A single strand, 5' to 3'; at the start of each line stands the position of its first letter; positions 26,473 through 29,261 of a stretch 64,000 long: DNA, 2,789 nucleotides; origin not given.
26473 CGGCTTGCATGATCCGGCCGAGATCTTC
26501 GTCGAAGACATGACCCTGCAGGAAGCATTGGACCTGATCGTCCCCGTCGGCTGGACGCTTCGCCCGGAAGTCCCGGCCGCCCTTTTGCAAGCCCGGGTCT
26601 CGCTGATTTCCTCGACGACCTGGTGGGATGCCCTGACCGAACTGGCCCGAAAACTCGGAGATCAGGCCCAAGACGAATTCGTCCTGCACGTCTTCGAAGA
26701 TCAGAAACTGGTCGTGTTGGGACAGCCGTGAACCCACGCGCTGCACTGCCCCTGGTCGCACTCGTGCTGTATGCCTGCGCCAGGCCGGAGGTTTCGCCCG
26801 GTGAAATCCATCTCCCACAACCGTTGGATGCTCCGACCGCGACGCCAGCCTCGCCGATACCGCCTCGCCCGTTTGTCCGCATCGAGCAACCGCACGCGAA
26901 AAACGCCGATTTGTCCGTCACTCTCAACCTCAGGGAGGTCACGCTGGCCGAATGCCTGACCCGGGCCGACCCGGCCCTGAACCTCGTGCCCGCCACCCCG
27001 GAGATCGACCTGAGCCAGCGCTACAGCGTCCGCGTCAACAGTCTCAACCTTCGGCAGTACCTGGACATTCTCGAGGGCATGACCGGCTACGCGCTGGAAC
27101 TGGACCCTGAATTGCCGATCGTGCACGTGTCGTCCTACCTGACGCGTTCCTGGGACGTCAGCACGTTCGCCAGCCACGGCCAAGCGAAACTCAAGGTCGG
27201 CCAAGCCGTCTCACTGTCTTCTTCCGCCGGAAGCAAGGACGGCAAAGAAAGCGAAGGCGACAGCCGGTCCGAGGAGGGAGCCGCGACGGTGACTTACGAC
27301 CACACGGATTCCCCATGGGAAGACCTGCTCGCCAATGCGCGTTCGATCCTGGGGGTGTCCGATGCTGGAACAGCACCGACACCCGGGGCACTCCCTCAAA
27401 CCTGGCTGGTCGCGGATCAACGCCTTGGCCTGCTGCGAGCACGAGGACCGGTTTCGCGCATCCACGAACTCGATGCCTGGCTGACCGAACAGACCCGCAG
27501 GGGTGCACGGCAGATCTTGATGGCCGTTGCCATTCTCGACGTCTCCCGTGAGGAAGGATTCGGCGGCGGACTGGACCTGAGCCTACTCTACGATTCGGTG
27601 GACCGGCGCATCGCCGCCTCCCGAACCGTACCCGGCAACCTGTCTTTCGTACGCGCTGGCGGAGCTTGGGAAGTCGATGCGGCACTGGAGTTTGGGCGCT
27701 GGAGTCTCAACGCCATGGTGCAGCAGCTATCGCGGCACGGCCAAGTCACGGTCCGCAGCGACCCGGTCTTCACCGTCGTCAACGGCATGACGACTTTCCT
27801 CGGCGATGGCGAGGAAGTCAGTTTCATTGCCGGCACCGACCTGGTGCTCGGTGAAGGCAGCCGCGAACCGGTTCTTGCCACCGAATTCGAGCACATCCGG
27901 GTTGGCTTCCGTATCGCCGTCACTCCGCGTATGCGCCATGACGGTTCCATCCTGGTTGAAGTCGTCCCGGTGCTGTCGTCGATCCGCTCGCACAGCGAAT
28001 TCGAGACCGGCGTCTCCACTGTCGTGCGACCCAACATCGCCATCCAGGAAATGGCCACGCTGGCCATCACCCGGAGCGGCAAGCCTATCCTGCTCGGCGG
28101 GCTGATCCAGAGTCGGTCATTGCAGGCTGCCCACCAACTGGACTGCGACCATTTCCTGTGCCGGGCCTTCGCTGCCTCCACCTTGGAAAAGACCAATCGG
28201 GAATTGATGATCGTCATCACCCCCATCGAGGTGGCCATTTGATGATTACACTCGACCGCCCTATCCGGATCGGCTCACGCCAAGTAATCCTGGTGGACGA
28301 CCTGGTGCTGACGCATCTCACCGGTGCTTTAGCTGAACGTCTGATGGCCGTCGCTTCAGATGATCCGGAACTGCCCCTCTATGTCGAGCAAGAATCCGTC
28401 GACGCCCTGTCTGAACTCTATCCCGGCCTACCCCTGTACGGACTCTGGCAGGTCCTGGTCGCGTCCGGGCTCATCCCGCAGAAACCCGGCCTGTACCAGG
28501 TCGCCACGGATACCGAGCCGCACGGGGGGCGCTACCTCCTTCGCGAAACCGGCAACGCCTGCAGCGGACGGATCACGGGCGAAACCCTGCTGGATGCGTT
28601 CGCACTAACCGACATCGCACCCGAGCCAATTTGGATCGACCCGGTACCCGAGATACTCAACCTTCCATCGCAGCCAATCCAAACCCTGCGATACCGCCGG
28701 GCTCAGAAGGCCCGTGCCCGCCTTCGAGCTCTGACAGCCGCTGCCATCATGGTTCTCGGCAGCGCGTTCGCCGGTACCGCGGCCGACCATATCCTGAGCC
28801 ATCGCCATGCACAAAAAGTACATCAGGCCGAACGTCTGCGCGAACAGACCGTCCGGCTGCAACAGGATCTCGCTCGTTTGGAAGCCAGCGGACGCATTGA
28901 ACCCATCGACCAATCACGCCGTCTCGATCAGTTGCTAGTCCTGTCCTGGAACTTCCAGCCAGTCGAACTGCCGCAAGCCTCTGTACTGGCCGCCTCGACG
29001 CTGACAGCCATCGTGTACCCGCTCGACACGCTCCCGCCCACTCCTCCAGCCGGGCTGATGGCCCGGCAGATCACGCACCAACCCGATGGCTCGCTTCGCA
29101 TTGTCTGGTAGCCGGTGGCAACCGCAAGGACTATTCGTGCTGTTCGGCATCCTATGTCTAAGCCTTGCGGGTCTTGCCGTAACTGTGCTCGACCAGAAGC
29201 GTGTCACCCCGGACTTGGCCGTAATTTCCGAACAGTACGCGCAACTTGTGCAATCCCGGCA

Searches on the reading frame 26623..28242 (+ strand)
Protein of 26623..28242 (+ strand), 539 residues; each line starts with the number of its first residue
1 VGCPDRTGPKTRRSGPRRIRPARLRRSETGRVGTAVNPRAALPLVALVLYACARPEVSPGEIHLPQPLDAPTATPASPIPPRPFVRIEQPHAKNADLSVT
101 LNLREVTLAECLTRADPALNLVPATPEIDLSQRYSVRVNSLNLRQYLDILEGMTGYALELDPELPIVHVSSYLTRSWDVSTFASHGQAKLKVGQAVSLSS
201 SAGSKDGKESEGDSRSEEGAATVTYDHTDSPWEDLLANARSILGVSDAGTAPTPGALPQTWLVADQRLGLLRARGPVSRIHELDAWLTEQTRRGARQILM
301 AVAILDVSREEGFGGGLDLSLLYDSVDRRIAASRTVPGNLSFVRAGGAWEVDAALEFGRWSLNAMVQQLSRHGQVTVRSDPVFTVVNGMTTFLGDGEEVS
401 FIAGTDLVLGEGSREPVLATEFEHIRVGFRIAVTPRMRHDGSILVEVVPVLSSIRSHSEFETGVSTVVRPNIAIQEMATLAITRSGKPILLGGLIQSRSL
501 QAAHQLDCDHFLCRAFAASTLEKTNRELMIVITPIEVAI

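Call 5: search_protein_families(library=pfam, proteins=[window:26623-28242:+], max_evalue=0.01)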
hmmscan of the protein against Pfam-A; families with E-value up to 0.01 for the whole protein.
window:26623-28242:+ (539 aa): 1 family
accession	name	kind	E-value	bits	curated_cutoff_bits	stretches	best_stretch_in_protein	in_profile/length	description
PF00263.26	Secretin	-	1.2e-14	54.7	27.5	1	369-534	2-165/169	Bacterial type II and III secretion system protein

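Call 7: search_protein_families(library=ncbifam, proteins=[window:26623-28242:+], max_evalue=0.01)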
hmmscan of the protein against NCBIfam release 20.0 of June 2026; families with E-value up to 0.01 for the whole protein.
window:26623-28242:+ (539 aa): 7 families
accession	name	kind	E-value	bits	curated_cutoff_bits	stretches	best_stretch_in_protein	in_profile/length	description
TIGR02519.1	pilus_MshL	equivalog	1.8e-26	92.8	250.2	1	265-534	4-287/290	pilus (MSHA type) biogenesis protein MshL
TIGR02520.1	pilus_B_mal_scr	equivalog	8.1e-11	41.1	287.65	1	166-535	152-512/513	PilN family type IVB pilus formation outer membrane protein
TIGR02517.1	type_II_gspD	equivalog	6.2e-10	38.2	351.35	1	354-534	409-587/600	type II secretion system secretin GspD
TIGR02515.1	IV_pilus_PilQ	subfamily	5.4e-07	28.9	284.35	1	359-534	258-424/428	type IV pilus secretin PilQ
NF010083.0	PRK13568.1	equivalog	6.4e-06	25.2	554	1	419-534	302-414/419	DNA uptake porin HofQ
TIGR02516.1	type_III_yscC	equivalog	0.00017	20.3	238.45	1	273-503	212-424/463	type III secretion system outer membrane ring subunit SctC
NF011873.0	PRK15346.1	equivalog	0.0004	19.2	524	1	421-505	377-459/499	EscC/YscC/HrcC family type III secretion system outer membrane ring protein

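Call 22: search_dna_similar(query=window:26728-28239:+, collection=plasmids, mode=protein, max_rows=12, max_evalue=0.001)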
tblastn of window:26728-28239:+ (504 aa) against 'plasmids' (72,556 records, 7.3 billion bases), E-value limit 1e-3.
Records with a match: 142; places in all: 142; records where one place covers at least 80% of the query: 131.
Best place of each record, by identity: <60% 142.
By first word of the organism name: Pseudomonas 131; Methylophaga 2; Mesorhizobium 2; Flagellatimonas 1; Halopseudomonas 1; Stutzerimonas 1; Thermovibrio 1; Deinococcus 1; Pararhizobium 1; Escherichia 1.
By predicted mobility (MOB-suite, as given by PLSDB): non-mobilizable 118; conjugative 24.
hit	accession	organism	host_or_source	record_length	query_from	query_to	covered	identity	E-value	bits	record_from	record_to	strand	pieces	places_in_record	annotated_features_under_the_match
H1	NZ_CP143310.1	Methylophaga thalassica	cell culture,A deep sea sediment sample ...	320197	49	503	90%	31.7%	2e-64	234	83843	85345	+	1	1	hypothetical protein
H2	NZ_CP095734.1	Methylophaga pinxianii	pure culture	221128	85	503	83%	30.2%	2e-54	204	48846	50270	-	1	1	hypothetical protein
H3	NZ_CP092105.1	Flagellatimonas centrodinii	Dinoflagellate,cell culture,algal ...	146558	66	499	86%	29.0%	6e-38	155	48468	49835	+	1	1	hypothetical protein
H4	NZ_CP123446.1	Halopseudomonas sp. SMJS2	Pure culture,sediment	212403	64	499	87%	24.8%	5e-29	129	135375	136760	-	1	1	pilus assembly protein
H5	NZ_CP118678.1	Pseudomonas juntendi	chicken,feces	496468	64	499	87%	24.4%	1e-23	112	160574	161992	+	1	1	pilus assembly protein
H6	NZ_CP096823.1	Pseudomonas aeruginosa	Homo sapiens,blood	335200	66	499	86%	24.4%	3e-25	117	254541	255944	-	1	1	pilus assembly protein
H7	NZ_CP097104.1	Pseudomonas sp. NY11382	Homo sapiens,Airway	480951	64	499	87%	24.0%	2e-23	112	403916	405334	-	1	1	pilus assembly protein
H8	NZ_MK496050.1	Pseudomonas sp.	-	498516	64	499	87%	24.0%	2e-23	112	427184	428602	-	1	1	pilus assembly protein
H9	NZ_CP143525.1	Pseudomonas putida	culture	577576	64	499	87%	24.0%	2e-23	112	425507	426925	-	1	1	pilus assembly protein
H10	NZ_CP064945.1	Pseudomonas fulva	Homo sapiens,bile specimen,bile ...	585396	64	499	87%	24.0%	2e-23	112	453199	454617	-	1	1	pilus assembly protein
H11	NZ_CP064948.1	Pseudomonas fulva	Homo sapiens,pleural fluid,pleural ...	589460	64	499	87%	24.0%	2e-23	112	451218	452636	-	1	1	pilus assembly protein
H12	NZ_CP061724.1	Pseudomonas putida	a feces sample of migratory birds origin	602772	64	499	87%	24.0%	2e-23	112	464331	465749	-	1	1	pilus assembly protein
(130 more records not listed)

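Call 23: get_annotated_region(hit=H1, flank=9000)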
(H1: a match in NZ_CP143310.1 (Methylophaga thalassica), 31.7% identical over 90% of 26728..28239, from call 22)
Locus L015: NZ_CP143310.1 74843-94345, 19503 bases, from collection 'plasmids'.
description: Methylophaga thalassica strain IOM01 plasmid unnamed, complete sequence
organism: Methylophaga thalassica (NCBI taxid 40223)
taxonomy: Bacteria; Pseudomonadota; Gammaproteobacteria; Thiotrichales; Piscirickettsiaceae; Methylophaga; Methylophaga thalassica
host: -; source: cell culture,A deep sea sediment sample from the Central Indian Ridge; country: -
typing (MOB-suite, as given by PLSDB): non-mobilizable
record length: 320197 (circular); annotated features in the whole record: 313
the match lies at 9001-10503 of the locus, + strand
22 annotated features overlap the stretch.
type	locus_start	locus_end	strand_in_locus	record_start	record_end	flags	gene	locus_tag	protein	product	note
CDS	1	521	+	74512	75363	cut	-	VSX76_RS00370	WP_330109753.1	PD-(D/E)XK nuclease family protein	-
CDS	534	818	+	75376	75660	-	-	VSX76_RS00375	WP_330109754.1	hypothetical protein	-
CDS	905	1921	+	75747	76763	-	-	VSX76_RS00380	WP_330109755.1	AAA family ATPase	-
CDS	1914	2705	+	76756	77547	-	-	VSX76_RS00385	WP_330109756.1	hypothetical protein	-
CDS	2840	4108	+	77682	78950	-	-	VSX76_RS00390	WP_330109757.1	DUF1173 family protein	-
CDS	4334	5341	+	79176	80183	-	-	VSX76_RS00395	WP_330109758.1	DUF3150 domain-containing protein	-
CDS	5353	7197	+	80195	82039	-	-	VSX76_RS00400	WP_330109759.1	VWA domain-containing protein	-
CDS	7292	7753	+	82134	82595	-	-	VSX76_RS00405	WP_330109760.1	CFI-box-CTERM domain-containing protein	-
CDS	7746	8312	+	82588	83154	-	-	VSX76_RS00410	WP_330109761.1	hypothetical protein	-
CDS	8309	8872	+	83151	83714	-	-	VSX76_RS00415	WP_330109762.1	hypothetical protein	-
CDS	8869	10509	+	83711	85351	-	-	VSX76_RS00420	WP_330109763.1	hypothetical protein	-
CDS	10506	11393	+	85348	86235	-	-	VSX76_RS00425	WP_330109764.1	hypothetical protein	-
CDS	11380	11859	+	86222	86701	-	-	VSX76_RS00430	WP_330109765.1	hypothetical protein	-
CDS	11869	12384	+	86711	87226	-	-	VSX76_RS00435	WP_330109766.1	hypothetical protein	-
CDS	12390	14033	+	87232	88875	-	-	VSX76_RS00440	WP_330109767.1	GspE/PulE family protein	GO:0009306 - protein secretion [Evidence IEA]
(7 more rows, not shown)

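Call 24: get_annotated_region(hit=H6, flank=9000)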
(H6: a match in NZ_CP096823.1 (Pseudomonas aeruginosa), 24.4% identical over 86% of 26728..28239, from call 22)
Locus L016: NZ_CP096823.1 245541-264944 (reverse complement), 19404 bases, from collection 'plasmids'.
description: Pseudomonas aeruginosa strain NY8709 plasmid pNY8709-IMP, complete sequence
organism: Pseudomonas aeruginosa (NCBI taxid 287)
taxonomy: Bacteria; Pseudomonadota; Gammaproteobacteria; Pseudomonadales; Pseudomonadaceae; Pseudomonas; Pseudomonas aeruginosa
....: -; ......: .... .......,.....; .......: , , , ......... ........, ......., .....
typing (MOB-suite, as given by PLSDB): non-mobilizable
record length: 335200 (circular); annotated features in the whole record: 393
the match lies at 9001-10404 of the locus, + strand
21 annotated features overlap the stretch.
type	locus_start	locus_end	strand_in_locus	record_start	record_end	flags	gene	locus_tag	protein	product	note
CDS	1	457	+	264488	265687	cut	-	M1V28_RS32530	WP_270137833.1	DUF3150 domain-containing protein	-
CDS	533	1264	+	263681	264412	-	-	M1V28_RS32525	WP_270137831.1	hypothetical protein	-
CDS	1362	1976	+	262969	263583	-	-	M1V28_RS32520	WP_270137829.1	hypothetical protein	-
CDS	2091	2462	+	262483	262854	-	-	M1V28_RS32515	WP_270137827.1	hypothetical protein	-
CDS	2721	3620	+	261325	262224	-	-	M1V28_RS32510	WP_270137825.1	hypothetical protein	-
CDS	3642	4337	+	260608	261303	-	-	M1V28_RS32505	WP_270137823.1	hypothetical protein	-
CDS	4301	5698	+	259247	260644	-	-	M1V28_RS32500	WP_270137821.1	type IV secretion system DNA-binding domain-containing protein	-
CDS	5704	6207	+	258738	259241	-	-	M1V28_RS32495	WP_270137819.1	hypothetical protein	-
CDS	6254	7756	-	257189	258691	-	-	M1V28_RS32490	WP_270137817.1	HD domain-containing protein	-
CDS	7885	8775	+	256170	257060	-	-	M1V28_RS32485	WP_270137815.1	hypothetical protein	-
CDS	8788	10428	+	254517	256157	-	-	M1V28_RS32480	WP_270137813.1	pilus assembly protein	-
CDS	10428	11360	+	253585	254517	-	-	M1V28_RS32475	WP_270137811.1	hypothetical protein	-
CDS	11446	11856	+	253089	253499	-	-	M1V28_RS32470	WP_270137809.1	hypothetical protein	-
CDS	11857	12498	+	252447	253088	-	-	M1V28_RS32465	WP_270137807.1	hypothetical protein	-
CDS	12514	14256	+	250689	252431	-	-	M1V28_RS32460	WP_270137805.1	GspE/PulE family protein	GO:0009306 - protein secretion [Evidence IEA]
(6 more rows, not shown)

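Call 47: search_protein_families(library=ncbifam, proteins=[L015:7746-8312:+, L015:8309-8872:+, L015:10506-11393:+, L015:11380-11859:+, L015:11869-12384:+, L016:7885-8775:+, L016:10428-11360:+, L016:11446-11856:+, L016:11857-12498:+, L015:16140-17192:+], max_evalue=0.01)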
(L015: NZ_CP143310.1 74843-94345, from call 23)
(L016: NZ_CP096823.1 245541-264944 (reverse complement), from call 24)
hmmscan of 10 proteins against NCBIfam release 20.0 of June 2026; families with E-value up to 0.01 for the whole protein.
L015:7746-8312:+ (188 aa): 2 families
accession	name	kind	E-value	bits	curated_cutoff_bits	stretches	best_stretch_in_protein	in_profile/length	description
TIGR00372.1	cas4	equivalog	1.9e-05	24.6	65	1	52-173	66-178/180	CRISPR-associated protein Cas4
NF049935.1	cas4g_cas1g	exception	0.00018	20.1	560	1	47-170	61-186/546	CRISPR-associated endonuclease Cas4g/Cas1g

L015:8309-8872:+ (187 aa): 0 families

L015:10506-11393:+ (295 aa): 0 families

L015:11380-11859:+ (159 aa): 0 families

L015:11869-12384:+ (171 aa): 0 families

L016:7885-8775:+ (296 aa): 0 families

L016:10428-11360:+ (310 aa): 0 families

L016:11446-11856:+ (136 aa): 0 families

L016:11857-12498:+ (213 aa): 1 family
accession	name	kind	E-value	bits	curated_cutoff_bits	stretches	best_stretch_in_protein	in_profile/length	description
NF041515.1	GspC_delta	equivalog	0.0036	17.1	150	1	94-207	57-164/311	type II secretion system protein GspC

L015:16140-17192:+ (350 aa): 3 families
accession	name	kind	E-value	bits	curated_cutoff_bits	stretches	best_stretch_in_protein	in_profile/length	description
NF038304.1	EPS_HpsC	equivalog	0.00044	19.9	200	1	4-29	17-42/318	hormogonium polysaccharide secretion pseudopilin HpsC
TIGR02532.1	IV_pilin_GFxxxE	domain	0.00081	19.1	16.3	1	8-26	2-20/24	prepilin-type N-terminal cleavage/methylation domain-containing protein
NF040999.1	pilin_ComGC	equivalog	0.0078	16.4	75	0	8-26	2-20/84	competence type IV pilus major pilin ComGC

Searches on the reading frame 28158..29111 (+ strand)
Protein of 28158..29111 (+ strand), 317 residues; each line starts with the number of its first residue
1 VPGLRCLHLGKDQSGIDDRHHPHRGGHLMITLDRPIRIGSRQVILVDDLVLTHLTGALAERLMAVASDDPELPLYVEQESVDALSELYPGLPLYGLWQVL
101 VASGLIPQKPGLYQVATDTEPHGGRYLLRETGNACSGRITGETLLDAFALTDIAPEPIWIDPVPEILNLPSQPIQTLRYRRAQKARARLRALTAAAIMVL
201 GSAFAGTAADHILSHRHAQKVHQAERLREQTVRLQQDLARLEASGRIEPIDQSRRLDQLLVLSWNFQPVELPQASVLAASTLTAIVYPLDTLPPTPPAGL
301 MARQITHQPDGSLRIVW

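Call 5: search_protein_families(library=pfam, proteins=[window:28158-29111:+], max_evalue=0.01)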
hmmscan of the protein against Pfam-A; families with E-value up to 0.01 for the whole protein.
window:28158-29111:+ (317 aa): 0 families

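Call 7: search_protein_families(library=ncbifam, proteins=[window:28158-29111:+], max_evalue=0.01)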
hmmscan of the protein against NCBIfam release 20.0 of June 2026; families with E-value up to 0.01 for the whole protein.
window:28158-29111:+ (317 aa): 0 families

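Call 48: search_solved_structures(query=window:28242-29108:+, max_evalue=1)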
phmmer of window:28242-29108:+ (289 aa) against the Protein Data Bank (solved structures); distinct sequences matched with E-value up to 1: 0.

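Call 50: find_homologous_proteins(query=window:28242-29108:+, max_evalue=0.001)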
Query window:28242-29108:+ (289 aa): 32 proteins with E <= 0.001 among 8000 candidates.
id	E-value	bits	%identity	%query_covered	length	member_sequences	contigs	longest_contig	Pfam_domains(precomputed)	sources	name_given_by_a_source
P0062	2.3e-177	606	97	100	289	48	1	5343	-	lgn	-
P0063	1.8e-164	564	88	100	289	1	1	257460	-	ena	-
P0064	6.7e-163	559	89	100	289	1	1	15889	-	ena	-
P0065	2.0e-161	554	88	100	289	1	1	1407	-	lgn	-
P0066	2.6e-159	547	86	100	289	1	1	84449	-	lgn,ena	-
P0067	3.1e-153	527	83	100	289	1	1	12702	-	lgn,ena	-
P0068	8.6e-151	519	83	100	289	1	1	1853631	-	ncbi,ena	-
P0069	1.7e-134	466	74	100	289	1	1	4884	-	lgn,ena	-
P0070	5.1e-134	464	75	100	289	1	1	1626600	-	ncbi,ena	-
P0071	7.7e-134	464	75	100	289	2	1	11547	-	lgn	-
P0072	3.8e-132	458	74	100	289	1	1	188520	-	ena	-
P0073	6.6e-130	451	73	100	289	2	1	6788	-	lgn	-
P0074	1.3e-129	450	72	100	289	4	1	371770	-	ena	-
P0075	4.4e-129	448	73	100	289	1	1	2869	-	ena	-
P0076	5.4e-129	448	74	100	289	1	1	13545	-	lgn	-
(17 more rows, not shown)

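Call 63: predict_structure(alignment_id=A2)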
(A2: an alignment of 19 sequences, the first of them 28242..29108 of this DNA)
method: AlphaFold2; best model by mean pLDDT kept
length: 289 residues; sequences in the alignment: 19
mean_pLDDT: 69.2   pTM: 0.51
mean pLDDT of the five models: 69.2, 63.4, 62.5, 61.7, 44.5
residues with pLDDT >= 90: 38; 70-90: 116; 50-70: 75; < 50: 60
segments of 3 or more residues with pLDDT < 50: 105-123, 176-192, 209-224
pLDDT, mean of each block of 10 residues (from residue 1): 90 91 74 85 85 90 92 89 83 66 55 41 60 87 85 75 70 49 44 49 48 33 56 65 56 70 66 75 77
secondary structure, 60 per line:
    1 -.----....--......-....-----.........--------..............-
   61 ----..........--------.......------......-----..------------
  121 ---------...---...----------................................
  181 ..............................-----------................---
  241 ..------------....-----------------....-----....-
elements in order: E7-10 E13-18 E20-23 H29-33 E34-37 E46-49 H50-59 E65-67 H68-74 E83-89 E96-101 E130-132 H149-210 H222-237 E255-258 E276-279 E285-288

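Call 65: search_protein_representatives(alignment_id=A2)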
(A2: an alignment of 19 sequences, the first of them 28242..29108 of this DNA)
Query: 19 sequences, 289 profile positions. Proteins with E-value up to 0.001 (for the whole library): 118; up to 1e-10: 42; up to 1e-30: 9. The best 118 are listed.
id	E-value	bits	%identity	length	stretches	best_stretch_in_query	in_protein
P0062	1.1e-157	540.3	-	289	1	1-289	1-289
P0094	2.6e-112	391.3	-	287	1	1-289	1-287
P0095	1.7e-97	342.7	-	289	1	1-289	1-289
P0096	5.2e-90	318.1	-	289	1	1-289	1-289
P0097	1.3e-75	270.9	-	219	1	1-157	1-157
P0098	3.8e-66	239.8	-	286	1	1-289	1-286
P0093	8.3e-59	215.7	-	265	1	1-148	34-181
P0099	6.7e-55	202.9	-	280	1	1-289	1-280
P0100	8.7e-34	133.6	-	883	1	43-172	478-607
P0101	6.5e-18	81.5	-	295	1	1-231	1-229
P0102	5.2e-17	78.5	-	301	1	4-257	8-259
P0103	7.8e-16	74.7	-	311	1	2-216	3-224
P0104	8.4e-16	74.6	-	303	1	10-289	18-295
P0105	1.0e-15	74.3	-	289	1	2-289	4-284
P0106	1.3e-15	74.0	-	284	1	1-266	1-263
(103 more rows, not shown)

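Call 66: fold_search(model_id=the predicted structure, library=pdb)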
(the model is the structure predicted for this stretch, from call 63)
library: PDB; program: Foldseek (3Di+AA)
matches with E <= 10: 156; with E <= 0.001: 0
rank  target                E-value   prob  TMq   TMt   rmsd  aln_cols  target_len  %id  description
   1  6s84_C                9.8e-02  0.23  0.15  0.19  15.7       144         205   14  TsaBDE complex from Thermotoga maritima (released 2019-07-17)
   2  6s84_F                1.0e-01  0.20  0.11  0.14   7.6        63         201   21  TsaBDE complex from Thermotoga maritima (released 2019-07-17)
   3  2a6a_B                2.9e-01  0.15  0.13  0.19   8.7       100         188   17  Crystal structure of Glycoprotein endopeptidase (tm0874) from THERMOTOGA MARITIMA at 2.50 A resolution (released 2005-07-19)
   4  6nak_A                4.9e-01  0.10  0.12  0.15  10.2        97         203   18  BACTERIAL PROTEIN COMPLEX TM BDE complex (released 2023-04-26)
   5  4y0w_A                8.5e-01  0.07  0.12  0.15   9.5       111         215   14  YeaZ from Pseudomonas aeruginosa (released 2016-01-27)
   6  5br9_C                1.4e+00  0.06  0.11  0.13   7.7        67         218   15  Crystal structure of an uncharacterized protein with similarity to peptidase YEAZ from Pseudomonas aeruginosa (released 2015-07-15)
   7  4y0w_B                1.6e+00  0.04  0.11  0.14   7.5        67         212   12  YeaZ from Pseudomonas aeruginosa (released 2016-01-27)
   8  5br9_A                1.7e+00  0.05  0.11  0.14   7.6        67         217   15  Crystal structure of an uncharacterized protein with similarity to peptidase YEAZ from Pseudomonas aeruginosa (released 2015-07-15)
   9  2ane_H                1.8e+00  0.04  0.07  0.14  12.6        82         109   13  Crystal structure of N-terminal domain of E.Coli Lon Protease (released 2005-11-01)
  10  7aoi_AY               1.8e+00  0.03  0.11  0.09  27.9       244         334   13  Trypanosoma brucei mitochondrial ribosome large subunit assembly intermediate (released 2020-12-02)
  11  5br9_B                2.3e+00  0.04  0.11  0.14   7.2        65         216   14  Crystal structure of an uncharacterized protein with similarity to peptidase YEAZ from Pseudomonas aeruginosa (released 2015-07-15)
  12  9a0j_b                2.5e+00  0.04  0.14  0.07  23.2       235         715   13  Deep learning enables the atomic structure determination of the Fanconi Anemia core complex from cryoEM (released 2020-09-15)
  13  1sz2_A                2.8e+00  0.02  0.12  0.11  11.4       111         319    9  Crystal structure of E. coli glucokinase in complex with glucose (released 2004-11-16)
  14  5cyu                  2.8e+00  0.02  0.11  0.09  16.2       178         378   15  Structure of the soluble domain of EccB1 from the Mycobacterium smegmatis ESX-1 secretion system. (released 2015-08-12)
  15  3k2m_B                3.0e+00  0.07  0.12  0.27   6.4        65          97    9  Crystal Structure of Monobody HA4/Abl1 SH2 Domain Complex (released 2010-03-31)
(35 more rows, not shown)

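Call 67: find_encoding_contigs(protein=P0101, flank=10000, max_places=2)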
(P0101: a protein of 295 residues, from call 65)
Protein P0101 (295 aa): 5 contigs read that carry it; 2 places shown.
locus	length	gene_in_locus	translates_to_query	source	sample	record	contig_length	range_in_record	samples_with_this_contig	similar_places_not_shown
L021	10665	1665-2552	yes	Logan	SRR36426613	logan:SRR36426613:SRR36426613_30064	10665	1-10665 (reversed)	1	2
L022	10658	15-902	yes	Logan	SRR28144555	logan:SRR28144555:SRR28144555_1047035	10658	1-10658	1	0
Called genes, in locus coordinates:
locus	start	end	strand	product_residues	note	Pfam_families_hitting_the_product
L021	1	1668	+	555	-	?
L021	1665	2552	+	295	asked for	-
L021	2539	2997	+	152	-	-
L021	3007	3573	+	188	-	-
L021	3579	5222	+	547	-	PF13401:AAA_22 (faint), PF00437:T2SSE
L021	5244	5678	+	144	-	PF07963:N_methyl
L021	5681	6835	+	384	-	PF00482:T2SSF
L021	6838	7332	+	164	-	PF07963:N_methyl (weak)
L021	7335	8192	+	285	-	PF07963:N_methyl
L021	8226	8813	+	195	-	-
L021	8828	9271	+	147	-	-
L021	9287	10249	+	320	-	PF00437:T2SSE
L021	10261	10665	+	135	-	?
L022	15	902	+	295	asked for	-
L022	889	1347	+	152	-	-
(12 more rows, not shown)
